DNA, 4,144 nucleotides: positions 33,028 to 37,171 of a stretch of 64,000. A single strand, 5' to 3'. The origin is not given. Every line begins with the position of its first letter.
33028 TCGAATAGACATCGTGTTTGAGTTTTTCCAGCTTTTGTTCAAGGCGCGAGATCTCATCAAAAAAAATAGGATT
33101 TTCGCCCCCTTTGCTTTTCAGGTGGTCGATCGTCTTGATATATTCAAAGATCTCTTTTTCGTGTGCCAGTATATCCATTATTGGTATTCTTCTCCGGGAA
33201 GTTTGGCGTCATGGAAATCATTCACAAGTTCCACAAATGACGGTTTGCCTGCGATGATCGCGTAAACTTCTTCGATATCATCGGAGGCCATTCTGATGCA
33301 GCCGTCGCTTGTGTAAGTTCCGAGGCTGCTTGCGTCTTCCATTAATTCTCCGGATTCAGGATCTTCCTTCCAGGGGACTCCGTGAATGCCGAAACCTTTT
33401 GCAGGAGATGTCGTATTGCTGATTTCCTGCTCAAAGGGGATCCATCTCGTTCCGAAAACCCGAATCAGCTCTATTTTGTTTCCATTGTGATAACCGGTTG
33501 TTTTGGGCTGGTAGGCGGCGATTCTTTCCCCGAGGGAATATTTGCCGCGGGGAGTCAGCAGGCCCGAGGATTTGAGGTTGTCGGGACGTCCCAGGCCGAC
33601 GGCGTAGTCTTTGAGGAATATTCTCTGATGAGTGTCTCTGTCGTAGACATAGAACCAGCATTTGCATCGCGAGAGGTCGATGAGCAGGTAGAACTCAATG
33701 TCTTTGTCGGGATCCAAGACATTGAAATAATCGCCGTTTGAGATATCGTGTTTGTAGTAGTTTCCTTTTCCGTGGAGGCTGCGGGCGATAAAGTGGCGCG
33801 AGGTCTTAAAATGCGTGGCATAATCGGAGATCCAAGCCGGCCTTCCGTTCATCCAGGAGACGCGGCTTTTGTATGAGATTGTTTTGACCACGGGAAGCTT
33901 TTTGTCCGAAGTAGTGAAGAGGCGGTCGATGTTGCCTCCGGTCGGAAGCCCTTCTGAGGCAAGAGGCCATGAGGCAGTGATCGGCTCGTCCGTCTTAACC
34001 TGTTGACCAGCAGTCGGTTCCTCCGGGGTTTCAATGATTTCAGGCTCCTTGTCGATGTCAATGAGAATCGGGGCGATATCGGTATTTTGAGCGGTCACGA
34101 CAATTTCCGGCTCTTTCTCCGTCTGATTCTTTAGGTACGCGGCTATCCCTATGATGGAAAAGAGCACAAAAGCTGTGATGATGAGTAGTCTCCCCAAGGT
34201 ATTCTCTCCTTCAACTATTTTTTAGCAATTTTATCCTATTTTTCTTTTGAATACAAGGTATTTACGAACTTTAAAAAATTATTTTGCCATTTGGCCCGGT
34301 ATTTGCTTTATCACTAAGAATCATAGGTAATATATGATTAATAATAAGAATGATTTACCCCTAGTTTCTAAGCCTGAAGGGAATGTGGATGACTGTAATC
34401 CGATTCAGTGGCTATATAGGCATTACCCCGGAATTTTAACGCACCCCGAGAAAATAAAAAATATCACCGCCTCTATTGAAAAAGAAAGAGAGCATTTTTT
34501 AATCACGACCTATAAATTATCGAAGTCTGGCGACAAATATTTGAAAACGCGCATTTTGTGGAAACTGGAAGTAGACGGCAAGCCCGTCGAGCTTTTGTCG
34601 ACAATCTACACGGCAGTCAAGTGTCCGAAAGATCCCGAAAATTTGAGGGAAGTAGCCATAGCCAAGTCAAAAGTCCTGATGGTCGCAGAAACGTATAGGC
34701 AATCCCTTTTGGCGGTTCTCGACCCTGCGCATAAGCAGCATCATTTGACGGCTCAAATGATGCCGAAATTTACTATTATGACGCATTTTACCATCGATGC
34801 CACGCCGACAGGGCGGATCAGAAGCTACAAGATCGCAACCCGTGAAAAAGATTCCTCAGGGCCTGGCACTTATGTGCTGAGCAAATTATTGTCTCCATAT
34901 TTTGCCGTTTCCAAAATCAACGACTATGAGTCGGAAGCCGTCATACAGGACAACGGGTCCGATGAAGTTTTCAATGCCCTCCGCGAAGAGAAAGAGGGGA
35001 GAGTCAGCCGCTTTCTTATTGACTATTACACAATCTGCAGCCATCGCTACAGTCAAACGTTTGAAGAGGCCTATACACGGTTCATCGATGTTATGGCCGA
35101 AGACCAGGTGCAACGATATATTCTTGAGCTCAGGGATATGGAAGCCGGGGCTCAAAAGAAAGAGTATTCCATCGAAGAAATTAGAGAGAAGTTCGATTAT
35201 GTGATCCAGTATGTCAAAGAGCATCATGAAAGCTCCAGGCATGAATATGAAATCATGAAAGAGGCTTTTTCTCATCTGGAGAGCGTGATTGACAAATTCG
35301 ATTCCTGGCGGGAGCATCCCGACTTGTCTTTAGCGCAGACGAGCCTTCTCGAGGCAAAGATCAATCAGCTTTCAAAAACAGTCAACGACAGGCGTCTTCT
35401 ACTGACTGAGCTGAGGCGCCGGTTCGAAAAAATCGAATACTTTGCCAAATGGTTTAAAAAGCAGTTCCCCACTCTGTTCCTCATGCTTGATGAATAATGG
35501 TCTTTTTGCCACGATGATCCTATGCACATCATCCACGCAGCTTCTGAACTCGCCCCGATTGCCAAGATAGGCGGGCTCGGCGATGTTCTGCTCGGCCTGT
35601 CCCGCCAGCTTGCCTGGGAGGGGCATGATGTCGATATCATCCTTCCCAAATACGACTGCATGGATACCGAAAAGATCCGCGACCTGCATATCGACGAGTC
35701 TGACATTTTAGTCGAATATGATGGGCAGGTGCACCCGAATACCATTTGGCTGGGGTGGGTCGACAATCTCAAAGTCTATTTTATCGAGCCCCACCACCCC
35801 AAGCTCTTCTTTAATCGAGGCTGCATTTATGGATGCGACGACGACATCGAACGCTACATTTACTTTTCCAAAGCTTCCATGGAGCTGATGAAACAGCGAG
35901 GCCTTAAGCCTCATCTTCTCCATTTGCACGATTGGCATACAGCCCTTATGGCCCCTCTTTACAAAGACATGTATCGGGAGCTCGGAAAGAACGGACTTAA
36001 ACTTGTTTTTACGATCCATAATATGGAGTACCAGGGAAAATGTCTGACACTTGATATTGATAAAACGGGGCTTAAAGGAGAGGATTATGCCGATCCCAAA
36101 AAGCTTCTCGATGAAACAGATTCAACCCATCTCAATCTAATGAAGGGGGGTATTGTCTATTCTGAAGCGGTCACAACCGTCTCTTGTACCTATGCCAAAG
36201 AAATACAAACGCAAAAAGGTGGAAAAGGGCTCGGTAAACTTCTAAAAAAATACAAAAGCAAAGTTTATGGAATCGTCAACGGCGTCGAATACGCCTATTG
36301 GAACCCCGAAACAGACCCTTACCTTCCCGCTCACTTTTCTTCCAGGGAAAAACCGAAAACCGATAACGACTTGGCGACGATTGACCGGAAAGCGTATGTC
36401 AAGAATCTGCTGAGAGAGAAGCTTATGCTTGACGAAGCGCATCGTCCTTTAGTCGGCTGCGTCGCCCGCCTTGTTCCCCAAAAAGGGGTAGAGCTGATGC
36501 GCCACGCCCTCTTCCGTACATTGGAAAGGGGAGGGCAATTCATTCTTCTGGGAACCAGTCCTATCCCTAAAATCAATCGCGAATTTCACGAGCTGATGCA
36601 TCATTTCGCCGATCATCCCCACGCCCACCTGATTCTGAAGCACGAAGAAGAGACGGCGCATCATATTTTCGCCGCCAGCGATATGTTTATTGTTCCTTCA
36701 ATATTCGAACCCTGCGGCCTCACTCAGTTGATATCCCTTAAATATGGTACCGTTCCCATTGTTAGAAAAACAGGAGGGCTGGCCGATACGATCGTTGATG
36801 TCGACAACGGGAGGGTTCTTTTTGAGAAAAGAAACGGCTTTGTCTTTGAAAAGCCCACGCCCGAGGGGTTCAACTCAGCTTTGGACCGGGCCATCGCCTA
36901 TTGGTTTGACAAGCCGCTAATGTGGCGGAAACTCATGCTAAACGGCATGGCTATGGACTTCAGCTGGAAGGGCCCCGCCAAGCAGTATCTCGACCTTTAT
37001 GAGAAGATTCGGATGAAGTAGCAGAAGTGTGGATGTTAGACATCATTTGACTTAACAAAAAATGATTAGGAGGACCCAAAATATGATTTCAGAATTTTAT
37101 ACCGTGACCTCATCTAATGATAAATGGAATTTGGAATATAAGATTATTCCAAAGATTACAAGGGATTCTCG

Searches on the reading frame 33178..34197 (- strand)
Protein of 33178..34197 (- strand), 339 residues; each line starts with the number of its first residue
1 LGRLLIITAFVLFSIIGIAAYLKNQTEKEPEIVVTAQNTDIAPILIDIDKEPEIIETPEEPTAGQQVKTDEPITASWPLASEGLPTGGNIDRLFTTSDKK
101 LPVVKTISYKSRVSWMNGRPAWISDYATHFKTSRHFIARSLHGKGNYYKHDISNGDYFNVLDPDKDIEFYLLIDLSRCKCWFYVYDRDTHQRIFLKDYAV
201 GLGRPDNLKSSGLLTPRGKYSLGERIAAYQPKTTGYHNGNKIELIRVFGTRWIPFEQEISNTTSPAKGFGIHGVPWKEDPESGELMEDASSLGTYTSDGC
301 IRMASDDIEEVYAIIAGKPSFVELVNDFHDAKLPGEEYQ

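Call 11: search_protein_families(library=pfam, proteins=[window:33178-34197:-], max_evalue=0.01)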
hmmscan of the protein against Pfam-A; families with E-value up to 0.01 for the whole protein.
window:33178-34197:- (339 aa): 1 family
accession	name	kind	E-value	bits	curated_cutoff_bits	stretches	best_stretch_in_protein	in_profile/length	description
PF03734.19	YkuD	-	7.7e-12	46.4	23.4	1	169-315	2-138/146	L,D-transpeptidase catalytic domain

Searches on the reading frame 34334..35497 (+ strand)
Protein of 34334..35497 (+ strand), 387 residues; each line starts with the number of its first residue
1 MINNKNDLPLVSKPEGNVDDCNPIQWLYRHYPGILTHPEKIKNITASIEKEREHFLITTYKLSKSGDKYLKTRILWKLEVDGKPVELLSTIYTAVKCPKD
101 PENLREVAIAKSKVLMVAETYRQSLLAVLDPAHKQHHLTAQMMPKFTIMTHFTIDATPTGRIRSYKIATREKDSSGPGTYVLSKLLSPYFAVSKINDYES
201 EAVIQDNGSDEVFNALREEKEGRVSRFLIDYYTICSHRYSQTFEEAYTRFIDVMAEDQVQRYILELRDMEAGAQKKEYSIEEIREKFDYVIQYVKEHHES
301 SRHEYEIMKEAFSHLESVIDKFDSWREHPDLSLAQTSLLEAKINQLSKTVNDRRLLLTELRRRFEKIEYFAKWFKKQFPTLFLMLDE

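Call 10: search_protein_families(library=pfam, proteins=[window:34334-35497:+], max_evalue=0.01)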
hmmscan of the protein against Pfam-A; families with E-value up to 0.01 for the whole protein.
window:34334-35497:+ (387 aa): 1 family
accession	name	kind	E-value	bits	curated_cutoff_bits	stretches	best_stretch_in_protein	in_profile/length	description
PF06160.17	EzrA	-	0.0053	15.6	39.6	1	255-364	113-224/557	Septation ring formation regulator, EzrA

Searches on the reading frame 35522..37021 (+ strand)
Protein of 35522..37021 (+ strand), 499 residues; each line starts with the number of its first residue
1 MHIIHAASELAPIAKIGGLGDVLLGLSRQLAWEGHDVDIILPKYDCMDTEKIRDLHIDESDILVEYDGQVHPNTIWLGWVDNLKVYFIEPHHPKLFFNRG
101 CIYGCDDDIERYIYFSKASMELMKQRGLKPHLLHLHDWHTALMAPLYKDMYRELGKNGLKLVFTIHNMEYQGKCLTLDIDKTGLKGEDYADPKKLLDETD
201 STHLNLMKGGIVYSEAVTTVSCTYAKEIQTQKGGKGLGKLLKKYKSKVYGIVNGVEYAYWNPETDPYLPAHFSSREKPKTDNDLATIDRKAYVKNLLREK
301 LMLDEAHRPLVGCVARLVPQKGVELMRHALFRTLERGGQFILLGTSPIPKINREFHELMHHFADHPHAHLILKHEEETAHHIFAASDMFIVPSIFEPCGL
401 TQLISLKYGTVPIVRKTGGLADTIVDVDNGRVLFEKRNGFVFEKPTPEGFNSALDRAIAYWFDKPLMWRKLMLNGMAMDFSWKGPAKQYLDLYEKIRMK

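Call 10: search_protein_families(library=pfam, proteins=[window:35522-37021:+], max_evalue=0.01)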
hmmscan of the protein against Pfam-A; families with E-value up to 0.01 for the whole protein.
window:35522-37021:+ (499 aa): 5 families
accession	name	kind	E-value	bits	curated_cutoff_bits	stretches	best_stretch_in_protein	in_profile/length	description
PF08323.17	Glyco_transf_5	-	2.9e-64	217.5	22.7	1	2-242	1-238/239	Starch synthase catalytic domain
PF00534.26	Glycos_transf_1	-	9.7e-12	45.2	26.4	1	308-459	15-157/172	Glycosyl transferases group 1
PF13692.12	Glyco_trans_1_4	-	1.1e-10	42.4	27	1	309-455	2-137/142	Glycosyl transferases group 1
PF13439.12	Glyco_transf_4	-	2.3e-08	34.7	28.5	1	16-170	1-108/170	Glycosyltransferase Family 4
PF13579.12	Glyco_trans_4_4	-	0.0008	20.2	29.7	0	17-168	1-104/158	Glycosyl transferase 4-like domain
